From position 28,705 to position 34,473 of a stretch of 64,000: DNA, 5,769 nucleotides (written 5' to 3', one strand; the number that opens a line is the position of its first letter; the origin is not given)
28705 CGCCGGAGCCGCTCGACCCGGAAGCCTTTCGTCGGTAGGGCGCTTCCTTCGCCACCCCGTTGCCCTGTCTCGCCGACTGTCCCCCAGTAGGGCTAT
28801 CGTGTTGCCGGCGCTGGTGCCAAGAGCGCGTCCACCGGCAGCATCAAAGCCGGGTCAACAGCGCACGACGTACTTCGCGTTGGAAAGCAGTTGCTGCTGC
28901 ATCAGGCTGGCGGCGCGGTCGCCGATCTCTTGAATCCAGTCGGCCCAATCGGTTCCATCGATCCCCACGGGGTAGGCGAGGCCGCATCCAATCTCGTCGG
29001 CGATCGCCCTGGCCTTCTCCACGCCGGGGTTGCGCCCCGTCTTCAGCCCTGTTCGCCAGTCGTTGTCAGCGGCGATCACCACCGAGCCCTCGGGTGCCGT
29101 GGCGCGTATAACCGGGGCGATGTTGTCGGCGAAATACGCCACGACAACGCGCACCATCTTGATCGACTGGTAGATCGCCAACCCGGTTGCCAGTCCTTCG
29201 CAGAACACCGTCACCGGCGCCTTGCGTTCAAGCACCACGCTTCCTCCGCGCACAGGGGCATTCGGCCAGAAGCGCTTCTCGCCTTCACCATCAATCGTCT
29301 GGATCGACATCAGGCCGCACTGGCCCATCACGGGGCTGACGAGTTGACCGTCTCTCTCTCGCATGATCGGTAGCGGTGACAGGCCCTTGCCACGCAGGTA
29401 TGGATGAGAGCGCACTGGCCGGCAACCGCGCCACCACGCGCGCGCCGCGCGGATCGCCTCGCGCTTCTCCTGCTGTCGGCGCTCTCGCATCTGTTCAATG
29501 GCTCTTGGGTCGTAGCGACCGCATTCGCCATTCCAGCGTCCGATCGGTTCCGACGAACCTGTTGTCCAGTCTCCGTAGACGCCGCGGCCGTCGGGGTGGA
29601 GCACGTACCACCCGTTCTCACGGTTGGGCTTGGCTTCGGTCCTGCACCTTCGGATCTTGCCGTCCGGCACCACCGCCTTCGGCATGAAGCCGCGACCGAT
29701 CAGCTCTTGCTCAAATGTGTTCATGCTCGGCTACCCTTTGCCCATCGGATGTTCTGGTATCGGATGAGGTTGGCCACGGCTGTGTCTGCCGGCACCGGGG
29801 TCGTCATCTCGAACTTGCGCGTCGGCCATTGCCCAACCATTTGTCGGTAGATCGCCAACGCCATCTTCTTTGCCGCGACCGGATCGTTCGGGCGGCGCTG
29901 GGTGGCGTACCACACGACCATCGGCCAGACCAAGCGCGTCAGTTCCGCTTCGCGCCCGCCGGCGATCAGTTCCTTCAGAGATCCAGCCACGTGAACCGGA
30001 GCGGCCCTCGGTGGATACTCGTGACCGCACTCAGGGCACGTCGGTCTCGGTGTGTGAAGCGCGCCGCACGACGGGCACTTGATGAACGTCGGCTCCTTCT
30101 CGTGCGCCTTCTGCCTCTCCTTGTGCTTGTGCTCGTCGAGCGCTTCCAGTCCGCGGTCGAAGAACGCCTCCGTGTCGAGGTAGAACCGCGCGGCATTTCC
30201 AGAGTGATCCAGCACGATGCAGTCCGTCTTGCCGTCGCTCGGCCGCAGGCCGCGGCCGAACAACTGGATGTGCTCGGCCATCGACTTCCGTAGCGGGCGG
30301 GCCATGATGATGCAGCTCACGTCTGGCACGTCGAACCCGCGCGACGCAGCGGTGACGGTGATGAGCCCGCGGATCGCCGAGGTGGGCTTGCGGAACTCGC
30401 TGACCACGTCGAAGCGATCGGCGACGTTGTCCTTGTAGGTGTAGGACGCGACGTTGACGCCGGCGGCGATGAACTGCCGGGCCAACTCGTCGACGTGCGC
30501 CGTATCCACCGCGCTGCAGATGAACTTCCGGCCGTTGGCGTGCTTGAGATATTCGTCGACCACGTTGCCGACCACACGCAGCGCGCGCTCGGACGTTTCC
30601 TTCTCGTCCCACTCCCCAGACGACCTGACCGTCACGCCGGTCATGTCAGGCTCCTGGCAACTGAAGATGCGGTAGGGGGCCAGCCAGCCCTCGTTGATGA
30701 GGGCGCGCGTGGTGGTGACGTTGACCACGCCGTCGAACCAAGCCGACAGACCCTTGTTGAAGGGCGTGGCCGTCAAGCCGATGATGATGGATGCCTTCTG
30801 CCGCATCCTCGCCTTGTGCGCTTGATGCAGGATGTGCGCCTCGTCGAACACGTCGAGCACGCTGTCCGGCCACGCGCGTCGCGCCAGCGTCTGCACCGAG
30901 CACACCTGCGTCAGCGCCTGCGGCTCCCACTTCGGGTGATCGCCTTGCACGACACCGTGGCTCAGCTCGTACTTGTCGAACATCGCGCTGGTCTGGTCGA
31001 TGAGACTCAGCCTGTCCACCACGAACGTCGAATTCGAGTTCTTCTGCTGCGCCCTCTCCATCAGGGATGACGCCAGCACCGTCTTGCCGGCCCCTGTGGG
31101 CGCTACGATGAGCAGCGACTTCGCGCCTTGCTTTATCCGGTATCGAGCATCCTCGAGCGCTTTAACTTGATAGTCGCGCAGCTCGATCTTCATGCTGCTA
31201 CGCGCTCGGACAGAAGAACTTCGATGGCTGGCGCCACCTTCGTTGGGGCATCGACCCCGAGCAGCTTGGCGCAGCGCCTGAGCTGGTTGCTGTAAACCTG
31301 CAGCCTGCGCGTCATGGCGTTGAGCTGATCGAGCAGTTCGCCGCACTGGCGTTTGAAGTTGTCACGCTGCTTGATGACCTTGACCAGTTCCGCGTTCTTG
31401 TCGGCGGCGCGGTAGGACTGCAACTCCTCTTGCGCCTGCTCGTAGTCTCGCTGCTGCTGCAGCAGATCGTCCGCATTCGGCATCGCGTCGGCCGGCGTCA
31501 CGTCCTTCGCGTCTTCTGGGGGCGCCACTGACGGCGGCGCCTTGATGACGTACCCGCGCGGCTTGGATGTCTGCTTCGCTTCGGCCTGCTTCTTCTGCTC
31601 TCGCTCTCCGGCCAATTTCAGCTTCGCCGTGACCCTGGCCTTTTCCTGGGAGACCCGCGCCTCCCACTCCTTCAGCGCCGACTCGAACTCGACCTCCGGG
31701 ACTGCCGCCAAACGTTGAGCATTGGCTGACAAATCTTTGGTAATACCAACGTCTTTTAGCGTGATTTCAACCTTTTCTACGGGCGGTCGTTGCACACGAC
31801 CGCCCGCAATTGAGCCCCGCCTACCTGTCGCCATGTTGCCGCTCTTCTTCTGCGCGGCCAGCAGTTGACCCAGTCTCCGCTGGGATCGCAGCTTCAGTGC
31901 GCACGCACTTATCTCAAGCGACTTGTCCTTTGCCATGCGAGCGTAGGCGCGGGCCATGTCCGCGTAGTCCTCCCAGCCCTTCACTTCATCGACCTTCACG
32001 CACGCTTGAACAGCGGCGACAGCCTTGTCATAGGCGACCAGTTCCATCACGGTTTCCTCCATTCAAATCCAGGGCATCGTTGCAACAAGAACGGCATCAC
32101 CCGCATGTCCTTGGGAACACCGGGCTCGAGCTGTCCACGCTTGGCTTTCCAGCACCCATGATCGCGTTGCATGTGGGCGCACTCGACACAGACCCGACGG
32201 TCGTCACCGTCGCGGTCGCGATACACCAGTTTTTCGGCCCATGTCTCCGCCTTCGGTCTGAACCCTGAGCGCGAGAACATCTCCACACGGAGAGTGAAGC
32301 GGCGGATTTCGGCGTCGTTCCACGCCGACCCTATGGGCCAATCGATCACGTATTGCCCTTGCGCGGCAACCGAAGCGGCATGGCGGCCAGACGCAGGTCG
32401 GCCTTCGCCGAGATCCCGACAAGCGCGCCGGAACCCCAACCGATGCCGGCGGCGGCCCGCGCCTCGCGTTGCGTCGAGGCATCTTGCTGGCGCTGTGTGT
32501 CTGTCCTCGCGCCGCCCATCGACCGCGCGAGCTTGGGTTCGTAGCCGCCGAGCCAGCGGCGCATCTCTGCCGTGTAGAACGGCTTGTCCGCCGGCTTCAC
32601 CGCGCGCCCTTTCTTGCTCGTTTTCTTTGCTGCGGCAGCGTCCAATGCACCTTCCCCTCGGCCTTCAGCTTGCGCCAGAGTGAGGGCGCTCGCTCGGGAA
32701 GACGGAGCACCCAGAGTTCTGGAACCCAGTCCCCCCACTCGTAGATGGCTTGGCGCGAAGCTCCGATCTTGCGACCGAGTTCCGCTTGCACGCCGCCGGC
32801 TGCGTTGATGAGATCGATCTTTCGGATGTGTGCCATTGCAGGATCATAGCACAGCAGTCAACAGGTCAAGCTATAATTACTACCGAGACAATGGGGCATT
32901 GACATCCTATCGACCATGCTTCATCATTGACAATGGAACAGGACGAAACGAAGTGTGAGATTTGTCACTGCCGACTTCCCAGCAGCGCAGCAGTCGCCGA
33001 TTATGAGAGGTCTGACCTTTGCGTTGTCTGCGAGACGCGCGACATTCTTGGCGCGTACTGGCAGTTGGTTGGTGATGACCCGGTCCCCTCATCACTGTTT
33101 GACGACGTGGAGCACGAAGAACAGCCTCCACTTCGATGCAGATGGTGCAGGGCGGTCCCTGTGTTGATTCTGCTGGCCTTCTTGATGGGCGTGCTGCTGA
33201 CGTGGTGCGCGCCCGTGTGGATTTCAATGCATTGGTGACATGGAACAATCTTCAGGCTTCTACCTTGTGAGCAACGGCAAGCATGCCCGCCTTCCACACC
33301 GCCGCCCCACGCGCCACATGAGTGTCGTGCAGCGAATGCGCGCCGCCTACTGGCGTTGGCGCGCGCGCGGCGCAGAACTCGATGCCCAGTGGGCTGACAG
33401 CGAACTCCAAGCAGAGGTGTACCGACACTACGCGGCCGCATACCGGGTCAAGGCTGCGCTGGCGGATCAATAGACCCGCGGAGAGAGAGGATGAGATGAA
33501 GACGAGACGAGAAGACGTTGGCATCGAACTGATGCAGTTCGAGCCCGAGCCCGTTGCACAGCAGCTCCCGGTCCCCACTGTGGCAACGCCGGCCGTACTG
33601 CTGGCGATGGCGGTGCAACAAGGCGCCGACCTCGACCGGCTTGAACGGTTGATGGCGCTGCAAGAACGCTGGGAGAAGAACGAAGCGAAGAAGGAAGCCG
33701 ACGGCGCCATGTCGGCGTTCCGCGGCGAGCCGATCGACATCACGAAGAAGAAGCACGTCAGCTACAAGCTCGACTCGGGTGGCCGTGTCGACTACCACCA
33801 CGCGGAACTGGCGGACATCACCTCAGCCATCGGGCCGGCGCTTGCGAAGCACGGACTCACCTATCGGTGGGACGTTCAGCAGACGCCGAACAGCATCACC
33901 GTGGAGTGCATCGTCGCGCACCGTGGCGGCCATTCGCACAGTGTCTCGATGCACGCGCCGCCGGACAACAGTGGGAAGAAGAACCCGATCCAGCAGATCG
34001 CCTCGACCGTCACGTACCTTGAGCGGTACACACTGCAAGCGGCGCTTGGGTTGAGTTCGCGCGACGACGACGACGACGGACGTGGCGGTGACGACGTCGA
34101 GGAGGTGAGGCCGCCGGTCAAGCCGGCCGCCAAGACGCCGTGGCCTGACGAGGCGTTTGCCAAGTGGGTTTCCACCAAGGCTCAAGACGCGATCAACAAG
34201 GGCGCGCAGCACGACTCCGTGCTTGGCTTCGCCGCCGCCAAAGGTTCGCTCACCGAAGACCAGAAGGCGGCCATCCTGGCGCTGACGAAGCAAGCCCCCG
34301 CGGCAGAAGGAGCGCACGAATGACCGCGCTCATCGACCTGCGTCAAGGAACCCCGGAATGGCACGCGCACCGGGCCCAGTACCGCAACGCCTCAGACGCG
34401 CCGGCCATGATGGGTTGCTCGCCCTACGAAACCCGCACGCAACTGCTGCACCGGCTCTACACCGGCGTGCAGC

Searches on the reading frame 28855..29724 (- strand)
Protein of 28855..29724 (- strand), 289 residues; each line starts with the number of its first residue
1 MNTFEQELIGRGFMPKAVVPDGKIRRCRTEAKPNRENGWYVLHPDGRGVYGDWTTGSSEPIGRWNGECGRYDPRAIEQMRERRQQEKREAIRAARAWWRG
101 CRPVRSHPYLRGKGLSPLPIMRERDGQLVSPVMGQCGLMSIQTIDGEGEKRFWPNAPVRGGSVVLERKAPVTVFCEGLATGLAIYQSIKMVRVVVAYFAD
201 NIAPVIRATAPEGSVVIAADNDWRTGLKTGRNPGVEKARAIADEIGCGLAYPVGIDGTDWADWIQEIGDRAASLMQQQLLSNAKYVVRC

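Call 10: search_protein_families(library=pfam, proteins=[window:28855-29724:-], max_evalue=0.01)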
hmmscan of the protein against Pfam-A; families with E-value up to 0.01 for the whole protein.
window:28855-29724:- (289 aa): 1 family
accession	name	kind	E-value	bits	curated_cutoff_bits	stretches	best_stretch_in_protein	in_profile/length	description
PF13362.12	Toprim_3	-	3.7e-06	27.7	27.2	1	173-268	3-93/95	Toprim domain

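Call 17: find_related_loci(query=window:28855-29724:-, collection=viral_contigs, flank=10000)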
Query window:28855-29724:- (289 aa) in viral_contigs; peptide patterns used: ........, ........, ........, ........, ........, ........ (x = any residue, [..] = any of these).
18 stretches matched a pattern; 16 encode a relative of the query (tblastn E <= 1e-3); 16 distinct loci.
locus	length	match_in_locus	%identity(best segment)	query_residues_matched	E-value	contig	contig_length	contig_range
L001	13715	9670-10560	52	3-287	2e-87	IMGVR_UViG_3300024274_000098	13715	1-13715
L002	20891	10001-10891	52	3-287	2e-87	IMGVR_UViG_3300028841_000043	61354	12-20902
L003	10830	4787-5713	29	4-280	4e-24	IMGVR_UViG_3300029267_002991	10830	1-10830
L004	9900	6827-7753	29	4-280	4e-24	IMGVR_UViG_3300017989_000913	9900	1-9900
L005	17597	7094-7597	33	109-273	2e-16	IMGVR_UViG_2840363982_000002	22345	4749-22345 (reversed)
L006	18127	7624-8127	31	109-273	7e-14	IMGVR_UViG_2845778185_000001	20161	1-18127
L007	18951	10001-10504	31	109-273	7e-14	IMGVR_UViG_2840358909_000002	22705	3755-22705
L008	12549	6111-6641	32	109-273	9e-14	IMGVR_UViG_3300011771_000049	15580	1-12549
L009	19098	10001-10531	32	109-273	1e-13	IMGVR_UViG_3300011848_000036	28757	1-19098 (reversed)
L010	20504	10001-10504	31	109-273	1e-13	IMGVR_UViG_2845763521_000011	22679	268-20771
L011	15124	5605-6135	32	109-273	1e-12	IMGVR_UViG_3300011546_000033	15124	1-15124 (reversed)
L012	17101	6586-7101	33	109-268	2e-12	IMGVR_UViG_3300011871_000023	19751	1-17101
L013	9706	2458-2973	33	109-268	2e-12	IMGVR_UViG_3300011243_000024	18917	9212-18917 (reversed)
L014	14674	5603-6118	33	109-268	2e-12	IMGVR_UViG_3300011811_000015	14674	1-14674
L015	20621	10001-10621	28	48-239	1e-8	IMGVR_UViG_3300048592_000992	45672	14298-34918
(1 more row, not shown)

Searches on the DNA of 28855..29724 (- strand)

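Call 78: search_with_rna_model(model_id=R1, sources=[L001, L002, L017, L018, L019, L021, L022, L060, L061, L062, L063, L064, L067, L069, L070, L071, L072, L073, L074, L075, L076, L077, L078, L079, L080, L081, L082, L083, L084, L085, L086, L088, L089, L090, L091, L092, L096, L097, L098, L099, L100, L101, L102, L103, L104, L105, L106, L107, L108, L109, L110, L033, L034, L035, L036, L037, L038, L039, L040, L041, L042, L043, L044, L045, L046, L047, L048, L049, L050, L051, L052, L053, L054, L055, L056, L057, L058, L059], max_evalue=0.01)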
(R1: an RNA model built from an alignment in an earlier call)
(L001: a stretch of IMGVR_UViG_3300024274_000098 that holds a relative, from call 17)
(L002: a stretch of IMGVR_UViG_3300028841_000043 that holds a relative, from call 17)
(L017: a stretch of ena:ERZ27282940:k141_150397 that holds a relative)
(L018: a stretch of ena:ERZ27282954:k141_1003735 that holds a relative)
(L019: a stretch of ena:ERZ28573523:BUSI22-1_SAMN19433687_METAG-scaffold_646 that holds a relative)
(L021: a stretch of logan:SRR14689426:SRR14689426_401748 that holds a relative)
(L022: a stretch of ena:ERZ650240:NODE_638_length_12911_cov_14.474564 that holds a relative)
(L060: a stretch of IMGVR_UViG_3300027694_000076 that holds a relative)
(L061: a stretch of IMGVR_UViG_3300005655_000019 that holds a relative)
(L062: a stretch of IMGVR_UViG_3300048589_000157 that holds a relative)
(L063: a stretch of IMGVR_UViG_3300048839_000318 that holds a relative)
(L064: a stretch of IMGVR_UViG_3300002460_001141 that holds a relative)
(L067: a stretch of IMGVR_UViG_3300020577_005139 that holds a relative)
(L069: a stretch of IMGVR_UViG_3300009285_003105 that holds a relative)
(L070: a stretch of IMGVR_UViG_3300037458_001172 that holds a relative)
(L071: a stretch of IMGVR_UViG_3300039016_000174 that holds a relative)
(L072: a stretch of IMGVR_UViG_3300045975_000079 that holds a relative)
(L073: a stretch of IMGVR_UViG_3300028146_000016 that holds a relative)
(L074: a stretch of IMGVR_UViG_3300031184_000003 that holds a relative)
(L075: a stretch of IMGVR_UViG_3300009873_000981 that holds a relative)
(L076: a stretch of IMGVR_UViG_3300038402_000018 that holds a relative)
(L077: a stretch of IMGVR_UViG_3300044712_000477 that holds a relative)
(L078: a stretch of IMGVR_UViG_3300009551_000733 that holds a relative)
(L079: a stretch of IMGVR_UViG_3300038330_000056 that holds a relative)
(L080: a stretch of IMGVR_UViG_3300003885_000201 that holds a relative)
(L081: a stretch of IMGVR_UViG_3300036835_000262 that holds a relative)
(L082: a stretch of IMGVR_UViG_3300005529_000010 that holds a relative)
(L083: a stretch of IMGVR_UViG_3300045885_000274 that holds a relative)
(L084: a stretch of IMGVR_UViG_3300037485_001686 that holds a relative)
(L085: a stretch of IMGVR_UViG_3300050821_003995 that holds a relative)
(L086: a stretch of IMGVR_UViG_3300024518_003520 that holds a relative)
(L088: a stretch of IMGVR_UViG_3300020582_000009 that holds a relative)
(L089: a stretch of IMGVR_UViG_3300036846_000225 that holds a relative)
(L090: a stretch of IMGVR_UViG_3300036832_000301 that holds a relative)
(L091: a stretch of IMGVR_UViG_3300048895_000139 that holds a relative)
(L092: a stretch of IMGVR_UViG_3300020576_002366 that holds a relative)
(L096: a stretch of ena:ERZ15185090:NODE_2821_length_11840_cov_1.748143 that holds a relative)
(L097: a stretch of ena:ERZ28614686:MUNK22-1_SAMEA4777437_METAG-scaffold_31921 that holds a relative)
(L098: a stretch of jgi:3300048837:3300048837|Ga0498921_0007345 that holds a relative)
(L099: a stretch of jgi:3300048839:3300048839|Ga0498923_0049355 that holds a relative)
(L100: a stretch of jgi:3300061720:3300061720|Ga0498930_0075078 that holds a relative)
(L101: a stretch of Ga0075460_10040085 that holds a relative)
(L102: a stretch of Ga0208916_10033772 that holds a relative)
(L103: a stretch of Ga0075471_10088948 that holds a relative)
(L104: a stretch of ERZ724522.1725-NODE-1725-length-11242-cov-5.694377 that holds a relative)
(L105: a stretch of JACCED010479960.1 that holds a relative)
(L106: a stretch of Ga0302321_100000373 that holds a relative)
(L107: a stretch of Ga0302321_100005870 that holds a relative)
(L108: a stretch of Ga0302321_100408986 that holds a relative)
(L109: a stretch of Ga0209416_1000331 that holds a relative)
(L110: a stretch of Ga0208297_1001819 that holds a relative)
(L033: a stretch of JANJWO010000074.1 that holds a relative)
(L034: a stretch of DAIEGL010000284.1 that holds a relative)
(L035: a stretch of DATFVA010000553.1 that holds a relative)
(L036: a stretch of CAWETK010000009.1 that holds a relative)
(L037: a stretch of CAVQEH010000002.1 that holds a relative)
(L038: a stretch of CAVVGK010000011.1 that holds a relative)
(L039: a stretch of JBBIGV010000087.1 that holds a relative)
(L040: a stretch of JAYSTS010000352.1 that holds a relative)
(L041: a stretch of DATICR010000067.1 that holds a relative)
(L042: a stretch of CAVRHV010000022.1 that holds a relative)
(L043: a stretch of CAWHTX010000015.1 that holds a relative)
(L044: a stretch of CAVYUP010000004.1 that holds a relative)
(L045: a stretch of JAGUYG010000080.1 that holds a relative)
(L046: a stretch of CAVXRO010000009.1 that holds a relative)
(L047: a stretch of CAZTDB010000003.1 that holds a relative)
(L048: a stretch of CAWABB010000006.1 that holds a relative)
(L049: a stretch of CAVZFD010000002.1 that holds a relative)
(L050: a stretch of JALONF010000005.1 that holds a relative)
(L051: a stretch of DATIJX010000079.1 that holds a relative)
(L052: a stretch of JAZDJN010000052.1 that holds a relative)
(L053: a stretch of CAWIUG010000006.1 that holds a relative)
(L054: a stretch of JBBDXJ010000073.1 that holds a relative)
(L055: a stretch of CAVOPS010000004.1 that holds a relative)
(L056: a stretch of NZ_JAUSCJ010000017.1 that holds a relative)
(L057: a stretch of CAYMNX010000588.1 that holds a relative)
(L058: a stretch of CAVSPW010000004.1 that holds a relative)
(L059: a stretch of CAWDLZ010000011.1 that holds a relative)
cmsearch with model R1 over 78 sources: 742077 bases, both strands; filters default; matches with E-value up to 0.01: 38.
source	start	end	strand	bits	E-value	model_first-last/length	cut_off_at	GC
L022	9028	9086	-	54.2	1.9e-10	1-73/73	no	0.64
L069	6867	6924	-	48.3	6.2e-09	1-73/73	no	0.66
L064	1048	1135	-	47.2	1.2e-08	1-73/73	no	0.55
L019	12861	12932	-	47.1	1.3e-08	1-73/73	no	0.56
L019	13207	13274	-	46.8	1.5e-08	1-73/73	no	0.56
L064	394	451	+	43.7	9.2e-08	1-73/73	no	0.57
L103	610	671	-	42.3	2.1e-07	1-73/73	no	0.56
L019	15859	15922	-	41.8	2.8e-07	1-73/73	no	0.52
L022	9539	9640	-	39.3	1.2e-06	1-73/73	no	0.63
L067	3657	3708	-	38.5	2e-06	1-73/73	no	0.52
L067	4040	4092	-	38.1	2.4e-06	1-73/73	no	0.57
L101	720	780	-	37.7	3e-06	1-73/73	no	0.66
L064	7406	7528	-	37.2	4e-06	1-73/73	no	0.66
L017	9900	9965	-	36.4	6.4e-06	1-73/73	no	0.62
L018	3223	3288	-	36.4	6.4e-06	1-73/73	no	0.62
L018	4287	4341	-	36.2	7.2e-06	1-73/73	no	0.6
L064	1309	1395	-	36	8.1e-06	1-73/73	no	0.56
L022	8522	8624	-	35.8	9.5e-06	1-73/73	no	0.63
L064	8106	8192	-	34.7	1.8e-05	1-73/73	no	0.6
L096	9648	9716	-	34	2.7e-05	1-73/73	no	0.68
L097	2341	2409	-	34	2.7e-05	1-73/73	no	0.68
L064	9834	9894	-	33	4.7e-05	1-73/73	no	0.56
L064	8397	8528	-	32.8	5.4e-05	1-73/73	no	0.58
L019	14928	14985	-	32.7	5.6e-05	1-73/73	no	0.52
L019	14112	14182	-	32.6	6e-05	1-73/73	no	0.65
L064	8965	9055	-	32.5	6.6e-05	1-73/73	no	0.58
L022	9951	10054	-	32.3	7.1e-05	1-73/73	no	0.62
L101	1042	1140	-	31.7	0.0001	1-73/73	no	0.68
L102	1152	1250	-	31.7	0.0001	1-73/73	no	0.68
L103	1060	1158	-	31.7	0.0001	1-73/73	no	0.68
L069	7239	7321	-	31.4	0.00012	1-73/73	no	0.55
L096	11470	11570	-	31.4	0.00013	1-73/73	no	0.6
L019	13754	13839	-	31.1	0.00015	1-73/73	no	0.58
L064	6396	6459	-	30.9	0.00016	1-73/73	no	0.7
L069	6396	6459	-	30.9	0.00016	1-73/73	no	0.7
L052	2853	2978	-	29.5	0.00037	1-73/73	no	0.66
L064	7715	7771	-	29.2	0.00045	1-73/73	no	0.63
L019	12085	12151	-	26.4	0.0023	1-73/73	no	0.63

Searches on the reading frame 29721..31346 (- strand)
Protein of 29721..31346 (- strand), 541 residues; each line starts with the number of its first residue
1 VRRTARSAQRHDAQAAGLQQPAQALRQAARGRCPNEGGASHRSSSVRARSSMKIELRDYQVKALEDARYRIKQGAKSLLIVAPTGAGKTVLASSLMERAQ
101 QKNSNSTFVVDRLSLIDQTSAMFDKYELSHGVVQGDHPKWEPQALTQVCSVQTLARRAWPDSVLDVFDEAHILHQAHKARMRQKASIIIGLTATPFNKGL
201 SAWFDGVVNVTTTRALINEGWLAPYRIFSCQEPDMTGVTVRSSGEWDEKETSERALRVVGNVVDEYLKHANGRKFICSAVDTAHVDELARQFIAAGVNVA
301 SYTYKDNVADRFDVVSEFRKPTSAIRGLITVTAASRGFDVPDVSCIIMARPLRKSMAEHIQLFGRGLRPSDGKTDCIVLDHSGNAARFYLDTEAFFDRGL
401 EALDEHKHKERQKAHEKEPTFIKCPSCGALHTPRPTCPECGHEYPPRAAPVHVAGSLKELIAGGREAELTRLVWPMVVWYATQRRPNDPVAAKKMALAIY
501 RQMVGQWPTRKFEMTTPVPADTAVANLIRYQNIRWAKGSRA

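Call 10: search_protein_families(library=pfam, proteins=[window:29721-31346:-], max_evalue=0.01)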
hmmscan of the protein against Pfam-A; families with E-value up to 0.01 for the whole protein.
window:29721-31346:- (541 aa): 11 families
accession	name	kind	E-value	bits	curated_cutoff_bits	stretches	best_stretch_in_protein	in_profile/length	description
PF04851.21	ResIII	-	2.1e-21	77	22.5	1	53-196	1-163/164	Type III restriction enzyme, res subunit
PF00271.37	Helicase_C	-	2.9e-10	40.8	23.5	1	262-368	5-108/110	Helicase conserved C-terminal domain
PF13191.12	AAA_16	-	6.5e-06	27.2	32.6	1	57-135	5-85/167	AAA ATPase domain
PF18766.7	SWI2_SNF2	-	2.7e-05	24.3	26.7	1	59-198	1-158/221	SWI2/SNF2 ATPase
PF00270.35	DEAD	-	4.4e-05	23.7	26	1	62-196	6-161/167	DEAD/DEAH box helicase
PF13401.12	AAA_22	-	0.00024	21.9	27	1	73-132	3-54/130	AAA domain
PF01783.29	Ribosomal_L32p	-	0.00029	21.4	21.3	1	407-442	12-47/56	Ribosomal L32p protein family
PF13248.11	Zn_ribbon_3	-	0.00061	19.6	27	1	422-442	3-24/26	zinc-ribbon domain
PF24883.2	NPHP3_N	-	0.0024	18.5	24.8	1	75-108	22-55/164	Nephrocystin 3, N-terminal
PF09848.15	SLFN-g3_helicase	-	0.0037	17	24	1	84-183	10-101/354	Schlafen group 3, DNA/RNA helicase domain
PF01935.23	DUF87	-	0.0075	16.8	23.2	0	76-112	24-60/220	Helicase HerA, central domain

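Call 12: search_dna_similar(query=window:29721-31346:-, collection=phages, mode=protein, max_rows=30)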
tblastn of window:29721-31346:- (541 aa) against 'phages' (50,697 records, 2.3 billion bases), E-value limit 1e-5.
Records with a match: 2040; places in all: 2044; records where one place covers at least 80% of the query: 184.
Best place of each record, by identity: <60% 2040.
By first word of the organism name: Mycobacterium 507; Streptococcus 262; Vibrio 165; Escherichia 112; Pseudomonas 104; Klebsiella 102; Salmonella 62; Stx2a-converting 62; Xanthomonas 59; Synechococcus 36; and 95 more.
By host as written in the record: Mycobacterium smegmatis mc2 155 366; - 238; Streptococcus thermophilus 102; Mycobacterium smegmatis mc#155 80; Klebsiella pneumoniae 57; Vibrio lentus 51; Escherichia coli 36; Pseudomonas aeruginosa 33; and 514 more.
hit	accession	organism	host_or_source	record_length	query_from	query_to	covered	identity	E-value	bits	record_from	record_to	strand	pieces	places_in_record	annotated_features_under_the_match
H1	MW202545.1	Caudoviricetes sp.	Manatee Spring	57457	57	539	89%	39.4%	1e-98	333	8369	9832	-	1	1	type I site specific restriction modification protein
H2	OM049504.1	Acidovorax phage AP1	Paracidovorax oryzae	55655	57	541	90%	39.2%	1e-92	315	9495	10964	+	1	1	helicase | primase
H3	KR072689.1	Paracoccus phage Shpa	Paracoccus sp. HS3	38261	54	512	85%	38.6%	3e-84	291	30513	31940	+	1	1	DEAD/DEAH box helicase-like protein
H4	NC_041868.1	Paracoccus phage Shpa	Paracoccus sp. HS3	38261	54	512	85%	38.6%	3e-84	291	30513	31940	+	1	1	DNA helicase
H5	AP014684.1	Pseudomonas phage PS-1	Pseudomonas sp. 1-1-1b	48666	55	537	89%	36.0%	7e-78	273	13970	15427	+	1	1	helicase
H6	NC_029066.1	Pseudomonas phage PS-1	Pseudomonas sp. 1-1-1b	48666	55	537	89%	36.0%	7e-78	273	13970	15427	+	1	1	DEAD/DEAH box helicase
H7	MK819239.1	Pseudomonas phage vB_PaeP_YA3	Pseudomonas aeruginosa UCBPP-PA14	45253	56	537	89%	34.6%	1e-72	258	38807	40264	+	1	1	ATP-dependent helicase | primase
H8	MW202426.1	Caudoviricetes sp.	Manatee Spring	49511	101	538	81%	34.9%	3e-62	227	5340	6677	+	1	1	type I site specific restriction modification protein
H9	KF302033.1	Pseudoalteromonas phage HS1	Pseudoalteromonas sp. str. H105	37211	54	540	90%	30.4%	1e-51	196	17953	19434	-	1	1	record has no annotation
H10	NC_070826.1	Pseudoalteromonas phage HS1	Pseudoalteromonas sp. str. H105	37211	54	540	90%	30.4%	1e-51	196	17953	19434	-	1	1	TMhelix containing protein | primase-helicase zinc-binding domain-containing protein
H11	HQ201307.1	Cronobacter phage ENT39118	Cronobacter sakazakii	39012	60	537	88%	30.8%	6e-51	194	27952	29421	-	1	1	putative helicase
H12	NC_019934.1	Cronobacter phage ENT39118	Cronobacter sakazakii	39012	60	537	88%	30.8%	6e-51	194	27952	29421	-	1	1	DEAD/DEAH box helicase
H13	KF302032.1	Pseudoalteromonas phage HS5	Pseudoalteromonas sp. str. H105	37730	54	537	89%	30.4%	5e-51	194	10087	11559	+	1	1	record has no annotation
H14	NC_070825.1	Pseudoalteromonas phage HS5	Pseudoalteromonas sp. str. H105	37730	54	537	89%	30.4%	5e-51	194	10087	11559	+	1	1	TMhelix containing protein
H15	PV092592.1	Yersinia phage YP3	Yersinia ruckeri Yr3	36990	60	538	89%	30.7%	7e-49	187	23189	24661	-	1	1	DNA helicase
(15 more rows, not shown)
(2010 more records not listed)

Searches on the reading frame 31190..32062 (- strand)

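Call 10: search_protein_families(library=pfam, proteins=[window:31190-32062:-], max_evalue=0.01)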
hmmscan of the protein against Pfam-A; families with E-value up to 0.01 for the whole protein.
window:31190-32062:- (290 aa): 0 families

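Call 87: search_protein_families(library=phrogs, proteins=[window:31190-32062:-], max_evalue=0.00001)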
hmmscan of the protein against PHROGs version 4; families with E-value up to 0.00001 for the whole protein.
window:31190-32062:- (290 aa): 1 family
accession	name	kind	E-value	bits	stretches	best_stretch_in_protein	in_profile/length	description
phrog_33995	-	unknown function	2.7e-08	35.1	1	10-131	22-136/224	-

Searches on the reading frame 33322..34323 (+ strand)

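Call 10: search_protein_families(library=pfam, proteins=[window:33322-34323:+], max_evalue=0.01)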
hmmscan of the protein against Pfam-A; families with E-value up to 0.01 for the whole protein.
window:33322-34323:+ (333 aa): 1 family
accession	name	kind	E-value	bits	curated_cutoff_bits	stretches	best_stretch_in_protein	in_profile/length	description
PF04404.17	ERF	-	1.2e-16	61.5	25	1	155-255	23-128/153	ERF superfamily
